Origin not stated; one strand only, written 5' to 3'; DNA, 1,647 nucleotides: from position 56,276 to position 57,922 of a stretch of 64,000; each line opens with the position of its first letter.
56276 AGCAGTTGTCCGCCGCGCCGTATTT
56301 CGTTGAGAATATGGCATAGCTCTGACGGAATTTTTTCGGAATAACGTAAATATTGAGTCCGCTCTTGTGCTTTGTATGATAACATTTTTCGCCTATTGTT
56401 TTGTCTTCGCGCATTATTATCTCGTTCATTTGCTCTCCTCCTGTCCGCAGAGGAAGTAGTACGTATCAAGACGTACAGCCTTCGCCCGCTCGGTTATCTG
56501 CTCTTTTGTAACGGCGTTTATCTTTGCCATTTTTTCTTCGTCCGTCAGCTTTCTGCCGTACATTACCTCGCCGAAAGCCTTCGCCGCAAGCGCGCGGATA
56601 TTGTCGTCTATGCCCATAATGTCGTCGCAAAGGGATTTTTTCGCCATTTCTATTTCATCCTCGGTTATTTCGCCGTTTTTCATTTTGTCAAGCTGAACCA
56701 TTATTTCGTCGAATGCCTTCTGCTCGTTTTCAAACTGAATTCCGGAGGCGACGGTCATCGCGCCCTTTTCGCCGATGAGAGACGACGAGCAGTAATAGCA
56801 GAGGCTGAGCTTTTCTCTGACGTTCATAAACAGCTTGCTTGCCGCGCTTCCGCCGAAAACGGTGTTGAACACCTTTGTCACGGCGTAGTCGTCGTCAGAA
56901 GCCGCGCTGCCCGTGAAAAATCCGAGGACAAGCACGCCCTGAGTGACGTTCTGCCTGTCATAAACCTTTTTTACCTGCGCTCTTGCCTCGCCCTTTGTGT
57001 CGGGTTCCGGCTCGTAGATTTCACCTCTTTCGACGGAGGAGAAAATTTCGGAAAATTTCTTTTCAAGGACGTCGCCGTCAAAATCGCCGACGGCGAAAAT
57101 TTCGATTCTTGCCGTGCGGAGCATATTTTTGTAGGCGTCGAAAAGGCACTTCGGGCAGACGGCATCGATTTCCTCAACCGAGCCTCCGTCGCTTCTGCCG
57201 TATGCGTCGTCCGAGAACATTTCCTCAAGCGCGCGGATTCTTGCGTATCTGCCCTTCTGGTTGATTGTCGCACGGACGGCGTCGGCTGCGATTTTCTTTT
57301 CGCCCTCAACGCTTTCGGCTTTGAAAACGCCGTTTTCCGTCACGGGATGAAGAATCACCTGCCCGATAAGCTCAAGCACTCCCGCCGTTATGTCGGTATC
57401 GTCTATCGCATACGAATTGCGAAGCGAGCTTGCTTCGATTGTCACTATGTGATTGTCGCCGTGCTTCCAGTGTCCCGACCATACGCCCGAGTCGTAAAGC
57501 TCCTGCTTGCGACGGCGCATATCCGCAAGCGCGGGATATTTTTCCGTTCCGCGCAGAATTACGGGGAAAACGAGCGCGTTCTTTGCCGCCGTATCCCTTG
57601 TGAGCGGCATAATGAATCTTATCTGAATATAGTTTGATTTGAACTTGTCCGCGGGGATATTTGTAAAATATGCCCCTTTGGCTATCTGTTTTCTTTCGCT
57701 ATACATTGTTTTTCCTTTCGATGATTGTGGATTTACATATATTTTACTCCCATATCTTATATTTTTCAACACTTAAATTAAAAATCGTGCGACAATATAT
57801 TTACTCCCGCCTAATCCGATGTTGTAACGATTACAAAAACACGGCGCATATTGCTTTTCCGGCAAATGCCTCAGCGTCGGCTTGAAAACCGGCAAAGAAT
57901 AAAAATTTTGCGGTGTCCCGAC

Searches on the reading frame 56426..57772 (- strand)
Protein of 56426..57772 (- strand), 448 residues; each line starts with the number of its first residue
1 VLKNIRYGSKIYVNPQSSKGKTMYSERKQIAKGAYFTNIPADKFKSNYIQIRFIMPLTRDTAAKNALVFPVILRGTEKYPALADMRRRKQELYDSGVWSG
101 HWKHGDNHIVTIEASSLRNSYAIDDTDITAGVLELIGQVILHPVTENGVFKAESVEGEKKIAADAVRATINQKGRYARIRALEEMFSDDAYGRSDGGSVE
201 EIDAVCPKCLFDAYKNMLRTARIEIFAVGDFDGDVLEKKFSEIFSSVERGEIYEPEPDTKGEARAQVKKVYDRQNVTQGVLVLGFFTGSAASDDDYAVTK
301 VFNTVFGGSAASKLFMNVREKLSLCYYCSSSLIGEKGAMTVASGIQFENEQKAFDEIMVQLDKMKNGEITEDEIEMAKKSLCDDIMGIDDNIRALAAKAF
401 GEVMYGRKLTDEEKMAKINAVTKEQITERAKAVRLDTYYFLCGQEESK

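Call 64: search_protein_families(library=pfam, proteins=[window:56426-57772:-], max_evalue=0.00001)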
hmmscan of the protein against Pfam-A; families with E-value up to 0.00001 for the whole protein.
window:56426-57772:- (448 aa): 1 family
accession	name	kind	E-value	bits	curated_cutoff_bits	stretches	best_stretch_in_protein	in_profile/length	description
PF05193.26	Peptidase_M16_C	-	4.4e-28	98.8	23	1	211-381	8-181/181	Peptidase M16 inactive domain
